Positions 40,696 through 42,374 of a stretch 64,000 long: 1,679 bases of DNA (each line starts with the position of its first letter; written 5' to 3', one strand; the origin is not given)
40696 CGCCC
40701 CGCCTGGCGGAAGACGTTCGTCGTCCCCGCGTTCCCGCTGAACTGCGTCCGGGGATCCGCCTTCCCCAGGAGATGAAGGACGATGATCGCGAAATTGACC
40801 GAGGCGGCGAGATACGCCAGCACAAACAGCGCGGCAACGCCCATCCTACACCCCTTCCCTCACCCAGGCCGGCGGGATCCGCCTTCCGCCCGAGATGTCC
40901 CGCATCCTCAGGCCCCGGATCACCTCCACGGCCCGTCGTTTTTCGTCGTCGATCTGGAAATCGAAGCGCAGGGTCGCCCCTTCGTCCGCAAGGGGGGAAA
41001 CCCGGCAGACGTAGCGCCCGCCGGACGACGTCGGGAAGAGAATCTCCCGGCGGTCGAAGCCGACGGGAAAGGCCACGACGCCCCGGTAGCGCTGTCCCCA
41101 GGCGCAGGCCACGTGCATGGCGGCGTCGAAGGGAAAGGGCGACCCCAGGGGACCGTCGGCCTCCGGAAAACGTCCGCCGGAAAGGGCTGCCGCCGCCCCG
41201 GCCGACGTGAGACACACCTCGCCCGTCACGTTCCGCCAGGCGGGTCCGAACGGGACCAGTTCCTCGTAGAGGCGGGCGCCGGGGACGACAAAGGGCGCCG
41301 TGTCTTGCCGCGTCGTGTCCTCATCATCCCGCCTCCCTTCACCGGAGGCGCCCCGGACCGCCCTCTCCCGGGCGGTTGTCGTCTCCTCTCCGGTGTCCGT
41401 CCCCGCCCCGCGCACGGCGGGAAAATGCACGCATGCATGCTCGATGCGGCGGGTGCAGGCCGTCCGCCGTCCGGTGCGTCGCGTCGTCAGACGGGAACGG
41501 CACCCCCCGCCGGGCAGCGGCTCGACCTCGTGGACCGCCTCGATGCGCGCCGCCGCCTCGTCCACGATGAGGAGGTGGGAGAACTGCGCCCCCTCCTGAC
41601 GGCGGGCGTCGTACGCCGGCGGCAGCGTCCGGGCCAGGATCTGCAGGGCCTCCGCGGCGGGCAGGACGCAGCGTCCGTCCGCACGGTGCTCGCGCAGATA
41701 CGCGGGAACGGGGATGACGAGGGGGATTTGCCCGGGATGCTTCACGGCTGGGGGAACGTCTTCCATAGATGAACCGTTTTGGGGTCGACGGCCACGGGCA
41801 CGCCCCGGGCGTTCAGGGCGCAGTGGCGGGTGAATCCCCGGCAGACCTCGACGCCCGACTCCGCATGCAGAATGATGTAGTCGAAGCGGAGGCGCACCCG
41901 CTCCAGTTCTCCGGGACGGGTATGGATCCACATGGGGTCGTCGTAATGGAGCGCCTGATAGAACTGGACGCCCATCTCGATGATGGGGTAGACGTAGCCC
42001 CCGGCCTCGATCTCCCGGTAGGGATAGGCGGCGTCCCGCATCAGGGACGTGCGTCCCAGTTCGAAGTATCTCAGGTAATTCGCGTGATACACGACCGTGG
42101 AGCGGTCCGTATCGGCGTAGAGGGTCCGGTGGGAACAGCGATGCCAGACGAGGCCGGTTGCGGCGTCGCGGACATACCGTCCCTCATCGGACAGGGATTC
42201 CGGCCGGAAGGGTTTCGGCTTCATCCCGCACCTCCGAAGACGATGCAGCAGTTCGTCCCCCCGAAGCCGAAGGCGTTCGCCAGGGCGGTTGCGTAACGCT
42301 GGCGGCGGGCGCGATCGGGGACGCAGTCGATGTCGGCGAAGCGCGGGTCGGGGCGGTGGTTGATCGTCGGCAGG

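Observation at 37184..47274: Ten-gene translationally coupled operon (ACP, twin radical SAM, KS pair, thioesterase, PKS-type DH, PlsY, B12-radical SAM, thiolase-OB): a candidate pathway for an unusual membrane lipid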

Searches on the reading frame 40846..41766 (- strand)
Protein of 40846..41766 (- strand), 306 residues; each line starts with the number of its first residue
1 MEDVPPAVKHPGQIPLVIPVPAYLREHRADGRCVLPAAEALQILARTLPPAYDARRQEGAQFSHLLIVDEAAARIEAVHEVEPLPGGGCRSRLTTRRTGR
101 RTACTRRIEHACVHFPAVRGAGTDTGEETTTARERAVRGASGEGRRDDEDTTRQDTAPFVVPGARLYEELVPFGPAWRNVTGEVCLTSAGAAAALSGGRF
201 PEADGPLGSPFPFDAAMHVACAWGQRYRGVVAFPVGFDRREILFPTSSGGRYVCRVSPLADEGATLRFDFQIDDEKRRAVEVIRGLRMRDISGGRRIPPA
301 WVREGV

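Call 4: search_protein_families(library=pfam, proteins=[window:40846-41766:-], max_evalue=0.01)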
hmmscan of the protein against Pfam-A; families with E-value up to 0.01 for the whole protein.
window:40846-41766:- (306 aa): 1 family
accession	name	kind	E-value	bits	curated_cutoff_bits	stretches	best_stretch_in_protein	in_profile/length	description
PF14765.12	PS-DH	-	4.9e-06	26.6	23.7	1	160-293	16-161/166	Polyketide synthase dehydratase N-terminal domain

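Call 5: search_protein_families(library=ncbifam, proteins=[window:40846-41766:-], max_evalue=0.01)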
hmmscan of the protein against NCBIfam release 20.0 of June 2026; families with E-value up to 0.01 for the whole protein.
window:40846-41766:- (306 aa): 0 families

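Call 39: search_solved_structures(query=window:40846-41766:-, max_evalue=1, show_alignments=2)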
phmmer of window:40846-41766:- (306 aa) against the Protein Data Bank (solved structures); distinct sequences matched with E-value up to 1: 0.

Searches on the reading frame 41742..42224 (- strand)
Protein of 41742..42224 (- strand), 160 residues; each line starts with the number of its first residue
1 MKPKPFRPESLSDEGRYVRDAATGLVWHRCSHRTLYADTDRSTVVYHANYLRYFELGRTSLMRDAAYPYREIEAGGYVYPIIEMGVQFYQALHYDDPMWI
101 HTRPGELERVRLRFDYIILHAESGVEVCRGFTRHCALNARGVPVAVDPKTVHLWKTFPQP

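Call 4: search_protein_families(library=pfam, proteins=[window:41742-42224:-], max_evalue=0.01)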
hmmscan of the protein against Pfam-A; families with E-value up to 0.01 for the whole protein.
window:41742-42224:- (160 aa): 2 families
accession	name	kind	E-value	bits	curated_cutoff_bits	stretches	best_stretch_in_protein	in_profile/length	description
PF13279.12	4HBT_2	-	7e-11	43.1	25.5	1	37-139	4-106/122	Thioesterase-like superfamily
PF03061.28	4HBT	-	1.1e-07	32.5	20.6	1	44-124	3-76/79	Thioesterase superfamily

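Call 5: search_protein_families(library=ncbifam, proteins=[window:41742-42224:-], max_evalue=0.01)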
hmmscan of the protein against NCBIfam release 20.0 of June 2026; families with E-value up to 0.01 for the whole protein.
window:41742-42224:- (160 aa): 4 families
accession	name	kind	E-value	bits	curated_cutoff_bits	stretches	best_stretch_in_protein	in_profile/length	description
TIGR00051.1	TIGR00051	subfamily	1.2e-20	74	68.7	1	33-126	3-96/117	YbgC/FadM family acyl-CoA thioesterase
TIGR02799.1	thio_ybgC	equivalog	2.1e-18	66.8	141.35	1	28-144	1-117/126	tol-pal system-associated acyl-CoA thioesterase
NF047424.1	MenI_Staph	exception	1.4e-17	63.9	225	1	34-149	10-125/148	1,4-dihydroxy-2-naphthoyl-CoA hydrolase MenI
NF008065.0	PRK10800.1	equivalog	1.8e-10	41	185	1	29-125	7-103/134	tol-pal system-associated acyl-CoA thioesterase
